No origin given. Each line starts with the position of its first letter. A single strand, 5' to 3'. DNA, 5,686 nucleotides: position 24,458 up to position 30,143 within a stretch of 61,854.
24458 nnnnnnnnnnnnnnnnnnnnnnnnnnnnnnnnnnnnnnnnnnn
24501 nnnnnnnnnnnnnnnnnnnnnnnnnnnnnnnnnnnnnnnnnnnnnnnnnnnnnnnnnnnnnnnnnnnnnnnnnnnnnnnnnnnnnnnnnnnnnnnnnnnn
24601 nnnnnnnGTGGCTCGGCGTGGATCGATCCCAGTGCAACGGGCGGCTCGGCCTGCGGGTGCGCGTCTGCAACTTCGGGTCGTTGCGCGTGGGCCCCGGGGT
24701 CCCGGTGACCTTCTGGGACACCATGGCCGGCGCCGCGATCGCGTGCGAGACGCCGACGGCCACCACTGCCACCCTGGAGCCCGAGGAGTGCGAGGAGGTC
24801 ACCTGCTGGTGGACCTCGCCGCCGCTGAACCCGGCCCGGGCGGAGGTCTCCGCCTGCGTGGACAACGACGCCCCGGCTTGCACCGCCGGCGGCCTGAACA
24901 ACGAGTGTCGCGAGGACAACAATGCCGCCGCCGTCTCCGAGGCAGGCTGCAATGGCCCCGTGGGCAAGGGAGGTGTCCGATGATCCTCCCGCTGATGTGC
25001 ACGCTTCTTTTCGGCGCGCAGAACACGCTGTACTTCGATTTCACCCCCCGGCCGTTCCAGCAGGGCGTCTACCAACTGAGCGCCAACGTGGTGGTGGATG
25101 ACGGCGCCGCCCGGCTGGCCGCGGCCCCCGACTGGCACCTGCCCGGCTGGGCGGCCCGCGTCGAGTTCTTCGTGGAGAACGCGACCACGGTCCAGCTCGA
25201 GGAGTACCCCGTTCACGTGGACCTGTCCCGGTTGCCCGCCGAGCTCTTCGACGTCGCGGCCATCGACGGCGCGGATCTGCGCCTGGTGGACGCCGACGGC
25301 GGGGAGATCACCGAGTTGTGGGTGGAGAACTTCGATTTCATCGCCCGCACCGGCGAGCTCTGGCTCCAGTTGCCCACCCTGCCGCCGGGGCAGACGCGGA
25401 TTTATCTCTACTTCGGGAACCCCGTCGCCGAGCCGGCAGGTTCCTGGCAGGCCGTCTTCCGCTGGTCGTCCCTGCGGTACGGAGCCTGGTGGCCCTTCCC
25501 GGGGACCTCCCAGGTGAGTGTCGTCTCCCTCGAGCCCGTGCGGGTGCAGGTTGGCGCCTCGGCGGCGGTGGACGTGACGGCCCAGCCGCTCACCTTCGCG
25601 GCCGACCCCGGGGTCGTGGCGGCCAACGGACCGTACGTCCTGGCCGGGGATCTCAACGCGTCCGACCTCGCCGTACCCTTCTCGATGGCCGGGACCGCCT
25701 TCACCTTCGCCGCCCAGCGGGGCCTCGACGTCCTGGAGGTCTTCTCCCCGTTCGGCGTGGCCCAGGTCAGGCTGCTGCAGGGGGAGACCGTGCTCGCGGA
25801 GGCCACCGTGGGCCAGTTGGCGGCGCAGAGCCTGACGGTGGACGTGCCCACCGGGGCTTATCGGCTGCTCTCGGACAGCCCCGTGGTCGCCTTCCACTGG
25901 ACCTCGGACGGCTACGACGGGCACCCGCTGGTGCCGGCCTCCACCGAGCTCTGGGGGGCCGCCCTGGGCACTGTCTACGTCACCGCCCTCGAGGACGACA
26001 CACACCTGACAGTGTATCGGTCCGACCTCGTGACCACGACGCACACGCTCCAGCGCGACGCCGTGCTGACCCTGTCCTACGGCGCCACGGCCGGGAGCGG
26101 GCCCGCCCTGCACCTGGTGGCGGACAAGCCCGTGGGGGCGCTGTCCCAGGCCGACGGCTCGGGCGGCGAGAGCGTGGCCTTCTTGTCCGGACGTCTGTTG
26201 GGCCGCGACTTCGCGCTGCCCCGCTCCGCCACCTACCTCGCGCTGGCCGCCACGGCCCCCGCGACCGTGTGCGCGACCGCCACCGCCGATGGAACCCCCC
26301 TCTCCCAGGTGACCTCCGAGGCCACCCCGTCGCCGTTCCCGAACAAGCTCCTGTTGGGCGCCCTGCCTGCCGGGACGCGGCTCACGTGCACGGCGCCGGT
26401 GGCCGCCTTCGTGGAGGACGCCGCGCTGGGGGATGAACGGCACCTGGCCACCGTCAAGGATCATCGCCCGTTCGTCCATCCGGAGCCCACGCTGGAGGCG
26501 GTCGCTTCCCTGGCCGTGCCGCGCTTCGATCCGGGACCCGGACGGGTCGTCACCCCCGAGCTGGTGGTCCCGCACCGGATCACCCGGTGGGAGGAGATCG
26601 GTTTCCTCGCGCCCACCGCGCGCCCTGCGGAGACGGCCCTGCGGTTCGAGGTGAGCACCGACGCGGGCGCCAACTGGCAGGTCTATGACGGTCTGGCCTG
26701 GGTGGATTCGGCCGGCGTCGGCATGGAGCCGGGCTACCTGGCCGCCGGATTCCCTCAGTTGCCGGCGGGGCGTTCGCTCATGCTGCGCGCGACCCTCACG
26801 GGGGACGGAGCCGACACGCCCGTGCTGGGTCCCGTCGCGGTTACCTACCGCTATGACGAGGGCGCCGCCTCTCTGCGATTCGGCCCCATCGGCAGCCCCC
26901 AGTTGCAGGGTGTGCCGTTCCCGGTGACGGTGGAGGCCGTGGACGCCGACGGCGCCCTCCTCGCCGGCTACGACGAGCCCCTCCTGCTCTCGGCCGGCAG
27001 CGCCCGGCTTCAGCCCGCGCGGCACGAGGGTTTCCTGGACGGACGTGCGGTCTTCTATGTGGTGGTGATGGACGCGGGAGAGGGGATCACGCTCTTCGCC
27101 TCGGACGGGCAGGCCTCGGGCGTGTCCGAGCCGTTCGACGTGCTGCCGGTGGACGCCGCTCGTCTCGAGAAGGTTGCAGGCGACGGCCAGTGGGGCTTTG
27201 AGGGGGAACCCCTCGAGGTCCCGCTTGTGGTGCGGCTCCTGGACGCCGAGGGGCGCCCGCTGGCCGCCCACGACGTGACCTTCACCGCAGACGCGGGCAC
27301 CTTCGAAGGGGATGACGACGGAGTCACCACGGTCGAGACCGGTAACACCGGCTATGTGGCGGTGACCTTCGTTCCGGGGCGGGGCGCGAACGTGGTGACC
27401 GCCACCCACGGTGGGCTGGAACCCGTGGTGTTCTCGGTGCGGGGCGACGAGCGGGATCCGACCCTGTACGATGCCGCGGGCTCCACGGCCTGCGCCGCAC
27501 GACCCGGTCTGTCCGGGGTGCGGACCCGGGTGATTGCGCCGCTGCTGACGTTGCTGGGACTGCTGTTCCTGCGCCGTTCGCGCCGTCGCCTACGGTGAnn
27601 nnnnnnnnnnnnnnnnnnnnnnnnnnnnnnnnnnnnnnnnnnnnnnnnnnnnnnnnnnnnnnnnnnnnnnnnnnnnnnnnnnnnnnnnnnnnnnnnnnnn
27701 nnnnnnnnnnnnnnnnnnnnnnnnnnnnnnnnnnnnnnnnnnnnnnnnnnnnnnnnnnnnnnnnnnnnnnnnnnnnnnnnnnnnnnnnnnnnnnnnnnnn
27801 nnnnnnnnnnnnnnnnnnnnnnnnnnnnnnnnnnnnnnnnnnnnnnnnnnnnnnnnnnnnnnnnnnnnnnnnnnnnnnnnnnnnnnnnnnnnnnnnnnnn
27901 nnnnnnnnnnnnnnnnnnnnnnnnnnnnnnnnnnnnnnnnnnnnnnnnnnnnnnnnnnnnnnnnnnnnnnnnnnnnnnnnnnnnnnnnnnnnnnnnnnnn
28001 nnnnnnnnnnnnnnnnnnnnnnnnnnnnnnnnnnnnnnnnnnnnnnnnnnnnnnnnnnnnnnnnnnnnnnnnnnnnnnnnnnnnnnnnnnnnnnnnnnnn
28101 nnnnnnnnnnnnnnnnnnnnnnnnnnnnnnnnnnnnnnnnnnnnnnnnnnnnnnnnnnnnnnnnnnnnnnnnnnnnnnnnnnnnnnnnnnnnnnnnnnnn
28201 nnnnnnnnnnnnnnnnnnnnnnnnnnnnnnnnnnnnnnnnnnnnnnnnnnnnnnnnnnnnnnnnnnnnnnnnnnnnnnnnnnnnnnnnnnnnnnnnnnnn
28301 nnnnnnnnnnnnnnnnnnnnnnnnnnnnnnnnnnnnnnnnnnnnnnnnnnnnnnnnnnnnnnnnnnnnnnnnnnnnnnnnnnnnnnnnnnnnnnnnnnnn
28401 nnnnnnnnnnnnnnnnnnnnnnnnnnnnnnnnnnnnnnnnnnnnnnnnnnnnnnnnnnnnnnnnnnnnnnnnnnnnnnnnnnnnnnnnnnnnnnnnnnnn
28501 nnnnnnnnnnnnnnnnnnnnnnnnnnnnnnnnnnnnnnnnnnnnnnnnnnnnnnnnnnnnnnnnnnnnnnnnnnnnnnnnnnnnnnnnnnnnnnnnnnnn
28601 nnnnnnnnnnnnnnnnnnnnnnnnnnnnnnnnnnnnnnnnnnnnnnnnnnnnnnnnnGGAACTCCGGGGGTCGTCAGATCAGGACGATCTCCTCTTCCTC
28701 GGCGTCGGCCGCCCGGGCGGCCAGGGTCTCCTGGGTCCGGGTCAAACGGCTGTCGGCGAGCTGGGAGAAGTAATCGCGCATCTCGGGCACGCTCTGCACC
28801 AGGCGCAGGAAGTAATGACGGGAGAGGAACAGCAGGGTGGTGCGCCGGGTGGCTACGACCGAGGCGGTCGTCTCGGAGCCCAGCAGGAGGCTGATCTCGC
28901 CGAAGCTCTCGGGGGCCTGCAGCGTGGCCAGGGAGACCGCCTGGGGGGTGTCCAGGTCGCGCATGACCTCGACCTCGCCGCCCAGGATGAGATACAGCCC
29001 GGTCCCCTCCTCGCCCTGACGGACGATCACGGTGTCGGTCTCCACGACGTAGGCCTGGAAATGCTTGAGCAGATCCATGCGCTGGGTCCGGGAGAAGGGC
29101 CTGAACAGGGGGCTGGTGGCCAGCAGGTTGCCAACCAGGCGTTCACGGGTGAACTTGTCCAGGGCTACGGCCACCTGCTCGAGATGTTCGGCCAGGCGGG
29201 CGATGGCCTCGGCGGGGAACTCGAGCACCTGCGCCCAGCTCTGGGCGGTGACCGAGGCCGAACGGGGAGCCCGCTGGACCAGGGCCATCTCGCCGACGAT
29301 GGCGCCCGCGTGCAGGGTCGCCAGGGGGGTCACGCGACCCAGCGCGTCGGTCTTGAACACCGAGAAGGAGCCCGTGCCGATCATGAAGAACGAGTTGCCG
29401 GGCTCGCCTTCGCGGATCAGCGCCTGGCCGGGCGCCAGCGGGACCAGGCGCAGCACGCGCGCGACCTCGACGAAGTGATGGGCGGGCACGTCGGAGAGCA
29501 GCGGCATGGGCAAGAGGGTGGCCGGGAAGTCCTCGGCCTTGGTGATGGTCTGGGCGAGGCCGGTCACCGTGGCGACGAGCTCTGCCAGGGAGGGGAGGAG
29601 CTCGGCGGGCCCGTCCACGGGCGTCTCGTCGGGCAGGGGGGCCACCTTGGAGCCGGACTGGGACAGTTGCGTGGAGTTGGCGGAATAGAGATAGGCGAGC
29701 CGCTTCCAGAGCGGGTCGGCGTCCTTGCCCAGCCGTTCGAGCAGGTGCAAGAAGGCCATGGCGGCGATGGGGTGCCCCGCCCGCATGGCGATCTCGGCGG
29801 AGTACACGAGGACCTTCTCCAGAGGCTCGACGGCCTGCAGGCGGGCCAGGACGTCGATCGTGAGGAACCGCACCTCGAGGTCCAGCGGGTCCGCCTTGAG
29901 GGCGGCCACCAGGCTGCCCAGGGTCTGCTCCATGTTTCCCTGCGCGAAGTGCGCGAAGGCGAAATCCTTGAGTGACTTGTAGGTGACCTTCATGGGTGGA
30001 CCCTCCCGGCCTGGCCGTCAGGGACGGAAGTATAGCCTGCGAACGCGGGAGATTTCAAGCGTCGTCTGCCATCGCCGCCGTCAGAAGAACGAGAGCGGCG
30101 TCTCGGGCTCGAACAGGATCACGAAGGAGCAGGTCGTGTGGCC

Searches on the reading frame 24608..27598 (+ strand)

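Call 43: search_protein_families(library=pfam, proteins=[window:24608-27598:+], max_evalue=0.0001)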
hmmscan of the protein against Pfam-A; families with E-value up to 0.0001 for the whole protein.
window:24608-27598:+ (996 aa): 1 family
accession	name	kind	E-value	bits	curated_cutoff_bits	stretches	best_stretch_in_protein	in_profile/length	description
PF10102.14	DUF2341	-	1.9e-08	35.1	23.4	1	220-284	1-65/84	Domain of unknown function (DUF2341)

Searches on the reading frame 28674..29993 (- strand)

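Call 43: search_protein_families(library=pfam, proteins=[window:28674-29993:-], max_evalue=0.0001)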
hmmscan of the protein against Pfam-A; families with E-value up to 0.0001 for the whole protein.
window:28674-29993:- (439 aa): 1 family
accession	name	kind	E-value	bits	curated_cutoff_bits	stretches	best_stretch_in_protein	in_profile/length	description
PF00027.35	cNMP_binding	-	3.9e-40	136.1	27.5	2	185-269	3-87/89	Cyclic nucleotide-binding domain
